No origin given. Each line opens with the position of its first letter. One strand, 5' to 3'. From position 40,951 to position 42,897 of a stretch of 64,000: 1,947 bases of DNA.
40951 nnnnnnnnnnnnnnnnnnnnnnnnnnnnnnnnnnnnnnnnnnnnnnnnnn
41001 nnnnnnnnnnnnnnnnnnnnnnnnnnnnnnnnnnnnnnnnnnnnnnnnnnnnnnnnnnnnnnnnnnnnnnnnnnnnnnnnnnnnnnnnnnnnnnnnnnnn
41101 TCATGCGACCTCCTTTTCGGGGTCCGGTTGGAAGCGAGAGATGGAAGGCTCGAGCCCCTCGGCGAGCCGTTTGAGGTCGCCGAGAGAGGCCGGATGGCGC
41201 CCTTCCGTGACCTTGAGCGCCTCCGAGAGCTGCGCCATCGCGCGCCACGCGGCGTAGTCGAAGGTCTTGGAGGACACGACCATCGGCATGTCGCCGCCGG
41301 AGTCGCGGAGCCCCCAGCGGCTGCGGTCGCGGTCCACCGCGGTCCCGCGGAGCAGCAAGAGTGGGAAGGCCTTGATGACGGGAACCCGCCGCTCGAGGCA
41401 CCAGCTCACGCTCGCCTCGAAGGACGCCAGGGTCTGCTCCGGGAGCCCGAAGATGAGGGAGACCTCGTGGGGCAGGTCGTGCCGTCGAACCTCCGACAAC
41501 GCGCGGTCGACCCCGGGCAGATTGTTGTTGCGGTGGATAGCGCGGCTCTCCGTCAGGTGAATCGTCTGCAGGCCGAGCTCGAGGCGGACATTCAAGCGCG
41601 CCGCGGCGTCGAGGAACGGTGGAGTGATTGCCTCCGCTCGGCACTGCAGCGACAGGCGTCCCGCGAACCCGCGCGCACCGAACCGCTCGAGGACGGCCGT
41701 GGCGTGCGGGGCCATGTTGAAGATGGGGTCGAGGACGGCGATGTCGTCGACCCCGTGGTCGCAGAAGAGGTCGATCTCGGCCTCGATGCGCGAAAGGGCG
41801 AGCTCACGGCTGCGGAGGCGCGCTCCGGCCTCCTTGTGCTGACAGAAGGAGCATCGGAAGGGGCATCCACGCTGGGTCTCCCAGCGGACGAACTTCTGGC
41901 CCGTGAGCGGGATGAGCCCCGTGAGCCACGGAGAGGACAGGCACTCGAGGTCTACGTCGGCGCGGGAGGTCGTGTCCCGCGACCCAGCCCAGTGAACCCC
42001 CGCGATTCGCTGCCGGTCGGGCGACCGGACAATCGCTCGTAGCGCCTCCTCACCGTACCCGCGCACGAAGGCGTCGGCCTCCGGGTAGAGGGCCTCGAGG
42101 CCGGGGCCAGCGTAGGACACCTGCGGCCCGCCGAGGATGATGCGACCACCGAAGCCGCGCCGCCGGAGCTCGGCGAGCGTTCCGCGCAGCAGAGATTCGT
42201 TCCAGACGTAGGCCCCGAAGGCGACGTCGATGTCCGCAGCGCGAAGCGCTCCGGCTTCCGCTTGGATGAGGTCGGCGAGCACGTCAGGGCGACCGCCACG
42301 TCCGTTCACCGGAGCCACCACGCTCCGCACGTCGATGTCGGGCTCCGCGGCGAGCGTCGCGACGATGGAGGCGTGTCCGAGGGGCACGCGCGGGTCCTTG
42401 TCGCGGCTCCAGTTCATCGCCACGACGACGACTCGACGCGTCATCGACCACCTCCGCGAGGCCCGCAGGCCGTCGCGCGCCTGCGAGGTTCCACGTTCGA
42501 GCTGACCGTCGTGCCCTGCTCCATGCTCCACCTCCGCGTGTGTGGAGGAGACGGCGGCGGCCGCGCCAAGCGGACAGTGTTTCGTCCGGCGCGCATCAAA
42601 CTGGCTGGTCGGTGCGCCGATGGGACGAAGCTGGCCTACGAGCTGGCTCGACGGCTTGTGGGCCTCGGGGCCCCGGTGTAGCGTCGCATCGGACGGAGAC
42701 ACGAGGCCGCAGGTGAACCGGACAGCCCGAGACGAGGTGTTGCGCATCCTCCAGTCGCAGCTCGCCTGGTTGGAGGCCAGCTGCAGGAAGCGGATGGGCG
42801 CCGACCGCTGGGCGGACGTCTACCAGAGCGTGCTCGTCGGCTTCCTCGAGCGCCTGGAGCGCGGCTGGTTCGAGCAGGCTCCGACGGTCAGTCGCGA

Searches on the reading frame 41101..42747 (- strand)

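Call 57: search_protein_families(library=pfam, proteins=[window:41101-42747:-], max_evalue=0.001)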
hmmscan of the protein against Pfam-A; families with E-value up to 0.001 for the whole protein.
window:41101-42747:- (548 aa): 2 families
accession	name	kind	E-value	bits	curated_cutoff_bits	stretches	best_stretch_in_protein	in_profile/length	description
PF04055.27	Radical_SAM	-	4.7e-15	56.6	29.5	1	290-449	2-165/166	Radical SAM superfamily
PF02310.24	B12-binding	-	2.2e-05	24.7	32.1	1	164-239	46-120/121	B12 binding domain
